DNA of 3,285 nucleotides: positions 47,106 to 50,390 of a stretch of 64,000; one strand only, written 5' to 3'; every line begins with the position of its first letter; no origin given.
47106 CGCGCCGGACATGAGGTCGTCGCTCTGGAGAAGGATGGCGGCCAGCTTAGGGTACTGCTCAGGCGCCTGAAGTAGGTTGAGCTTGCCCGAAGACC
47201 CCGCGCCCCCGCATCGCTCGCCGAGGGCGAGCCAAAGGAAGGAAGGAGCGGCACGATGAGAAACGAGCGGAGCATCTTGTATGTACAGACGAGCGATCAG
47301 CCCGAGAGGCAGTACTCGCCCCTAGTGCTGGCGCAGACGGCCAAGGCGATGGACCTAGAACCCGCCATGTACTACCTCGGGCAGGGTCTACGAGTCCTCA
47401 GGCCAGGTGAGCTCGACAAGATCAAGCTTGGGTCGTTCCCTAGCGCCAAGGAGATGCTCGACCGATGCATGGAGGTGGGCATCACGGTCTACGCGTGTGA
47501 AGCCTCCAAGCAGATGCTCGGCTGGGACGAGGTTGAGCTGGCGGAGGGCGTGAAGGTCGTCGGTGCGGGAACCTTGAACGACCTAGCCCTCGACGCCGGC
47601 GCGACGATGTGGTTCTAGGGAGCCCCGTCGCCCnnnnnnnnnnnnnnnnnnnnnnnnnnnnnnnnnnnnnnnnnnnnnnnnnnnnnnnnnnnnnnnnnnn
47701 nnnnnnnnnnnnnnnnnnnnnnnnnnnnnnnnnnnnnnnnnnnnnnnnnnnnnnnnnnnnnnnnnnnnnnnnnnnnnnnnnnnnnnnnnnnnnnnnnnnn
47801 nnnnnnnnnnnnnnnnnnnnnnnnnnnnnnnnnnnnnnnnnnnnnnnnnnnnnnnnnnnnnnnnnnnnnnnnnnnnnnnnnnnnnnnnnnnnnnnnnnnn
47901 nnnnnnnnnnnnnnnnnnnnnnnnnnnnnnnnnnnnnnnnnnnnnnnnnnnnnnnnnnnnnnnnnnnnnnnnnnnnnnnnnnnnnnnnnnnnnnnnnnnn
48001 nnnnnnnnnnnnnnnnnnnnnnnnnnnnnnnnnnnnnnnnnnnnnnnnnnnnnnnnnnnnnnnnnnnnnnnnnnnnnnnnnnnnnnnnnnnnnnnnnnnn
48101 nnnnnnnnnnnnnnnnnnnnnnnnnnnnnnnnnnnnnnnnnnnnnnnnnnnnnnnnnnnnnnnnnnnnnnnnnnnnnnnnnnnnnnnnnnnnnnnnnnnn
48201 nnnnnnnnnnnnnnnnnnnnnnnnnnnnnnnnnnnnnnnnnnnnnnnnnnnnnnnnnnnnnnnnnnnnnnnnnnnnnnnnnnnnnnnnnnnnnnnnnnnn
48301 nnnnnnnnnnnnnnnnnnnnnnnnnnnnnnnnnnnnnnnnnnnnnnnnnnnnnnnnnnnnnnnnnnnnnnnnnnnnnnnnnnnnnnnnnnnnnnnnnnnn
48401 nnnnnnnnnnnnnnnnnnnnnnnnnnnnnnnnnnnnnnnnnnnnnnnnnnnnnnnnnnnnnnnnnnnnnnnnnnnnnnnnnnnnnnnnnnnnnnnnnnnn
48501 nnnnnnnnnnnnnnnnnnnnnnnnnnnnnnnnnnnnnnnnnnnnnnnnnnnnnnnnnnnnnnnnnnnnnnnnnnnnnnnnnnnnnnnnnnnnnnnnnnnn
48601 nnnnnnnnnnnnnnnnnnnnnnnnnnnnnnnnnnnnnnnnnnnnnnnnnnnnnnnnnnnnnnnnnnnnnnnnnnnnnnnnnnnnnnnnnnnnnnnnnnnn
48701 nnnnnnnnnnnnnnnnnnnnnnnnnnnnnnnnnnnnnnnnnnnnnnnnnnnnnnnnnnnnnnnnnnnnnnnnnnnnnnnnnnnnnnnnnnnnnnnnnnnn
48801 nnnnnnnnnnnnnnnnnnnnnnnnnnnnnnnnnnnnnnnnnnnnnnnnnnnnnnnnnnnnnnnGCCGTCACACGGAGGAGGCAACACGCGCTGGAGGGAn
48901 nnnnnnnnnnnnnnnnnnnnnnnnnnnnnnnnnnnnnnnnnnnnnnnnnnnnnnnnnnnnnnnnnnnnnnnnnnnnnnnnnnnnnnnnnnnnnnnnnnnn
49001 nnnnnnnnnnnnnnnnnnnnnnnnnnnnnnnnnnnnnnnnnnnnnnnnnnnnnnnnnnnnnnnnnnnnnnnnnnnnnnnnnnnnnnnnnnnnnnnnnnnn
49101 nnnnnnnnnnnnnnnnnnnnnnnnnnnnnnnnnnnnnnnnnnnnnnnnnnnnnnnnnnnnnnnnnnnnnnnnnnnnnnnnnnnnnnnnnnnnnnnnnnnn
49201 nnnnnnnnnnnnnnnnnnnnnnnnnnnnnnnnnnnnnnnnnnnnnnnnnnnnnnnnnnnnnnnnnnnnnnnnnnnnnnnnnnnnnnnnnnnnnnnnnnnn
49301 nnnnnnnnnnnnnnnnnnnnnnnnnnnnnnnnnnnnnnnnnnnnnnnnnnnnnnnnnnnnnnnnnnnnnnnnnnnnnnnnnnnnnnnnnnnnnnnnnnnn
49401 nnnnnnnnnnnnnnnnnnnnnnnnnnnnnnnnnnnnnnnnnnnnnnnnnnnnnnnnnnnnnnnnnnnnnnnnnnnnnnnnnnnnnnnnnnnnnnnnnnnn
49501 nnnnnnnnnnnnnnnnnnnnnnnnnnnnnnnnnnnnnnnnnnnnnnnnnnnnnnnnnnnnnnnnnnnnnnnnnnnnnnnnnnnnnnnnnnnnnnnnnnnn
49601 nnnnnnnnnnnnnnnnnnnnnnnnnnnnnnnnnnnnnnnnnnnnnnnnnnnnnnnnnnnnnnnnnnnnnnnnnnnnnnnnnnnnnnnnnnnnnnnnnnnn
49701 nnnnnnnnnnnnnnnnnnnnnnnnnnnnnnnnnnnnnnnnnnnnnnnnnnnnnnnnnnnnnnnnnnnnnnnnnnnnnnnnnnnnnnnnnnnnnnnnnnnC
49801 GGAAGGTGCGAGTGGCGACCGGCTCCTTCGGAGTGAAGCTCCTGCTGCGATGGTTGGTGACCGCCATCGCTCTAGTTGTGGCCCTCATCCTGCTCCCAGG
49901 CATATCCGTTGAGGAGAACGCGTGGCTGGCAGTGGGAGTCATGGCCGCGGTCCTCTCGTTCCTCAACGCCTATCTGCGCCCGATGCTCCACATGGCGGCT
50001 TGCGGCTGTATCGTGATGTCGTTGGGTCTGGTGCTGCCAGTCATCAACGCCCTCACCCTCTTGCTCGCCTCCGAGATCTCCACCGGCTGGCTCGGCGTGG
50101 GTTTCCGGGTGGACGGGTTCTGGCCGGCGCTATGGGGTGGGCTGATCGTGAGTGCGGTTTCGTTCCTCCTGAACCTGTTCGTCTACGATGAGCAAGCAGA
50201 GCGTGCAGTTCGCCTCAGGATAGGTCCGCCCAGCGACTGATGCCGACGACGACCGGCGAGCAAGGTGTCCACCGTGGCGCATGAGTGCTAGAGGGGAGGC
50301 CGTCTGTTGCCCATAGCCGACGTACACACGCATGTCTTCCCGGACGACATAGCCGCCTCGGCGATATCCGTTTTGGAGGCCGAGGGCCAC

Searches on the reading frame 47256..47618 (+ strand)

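Call 83: search_protein_families(library=pfam, proteins=[window:47256-47618:+], max_evalue=0.00001)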
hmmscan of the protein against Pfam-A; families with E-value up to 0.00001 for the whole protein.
window:47256-47618:+ (120 aa): 2 families
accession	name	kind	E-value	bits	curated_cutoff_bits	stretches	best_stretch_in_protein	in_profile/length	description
PF13686.11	DrsE_2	-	7.2e-14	52.5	25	1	60-116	97-153/156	DsrE/DsrF/DrsH-like family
PF02635.20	DsrE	-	7.1e-13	49.2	22.7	1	7-120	3-116/116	DsrE/DsrF-like family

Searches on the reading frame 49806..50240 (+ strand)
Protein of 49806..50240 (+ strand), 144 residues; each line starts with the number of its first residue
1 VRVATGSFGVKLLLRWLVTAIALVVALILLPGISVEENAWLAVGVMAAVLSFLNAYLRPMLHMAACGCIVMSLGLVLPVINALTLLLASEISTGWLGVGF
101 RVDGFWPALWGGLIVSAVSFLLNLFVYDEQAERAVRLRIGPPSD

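Call 83: search_protein_families(library=pfam, proteins=[window:49806-50240:+], max_evalue=0.00001)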
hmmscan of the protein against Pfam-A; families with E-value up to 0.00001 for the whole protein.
window:49806-50240:+ (144 aa): 1 family
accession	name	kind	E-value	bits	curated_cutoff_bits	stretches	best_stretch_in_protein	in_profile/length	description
PF04020.18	Phage_holin_4_2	-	2.1e-22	80.1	28.8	1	11-120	2-104/105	Mycobacterial 4 TMS phage holin, superfamily IV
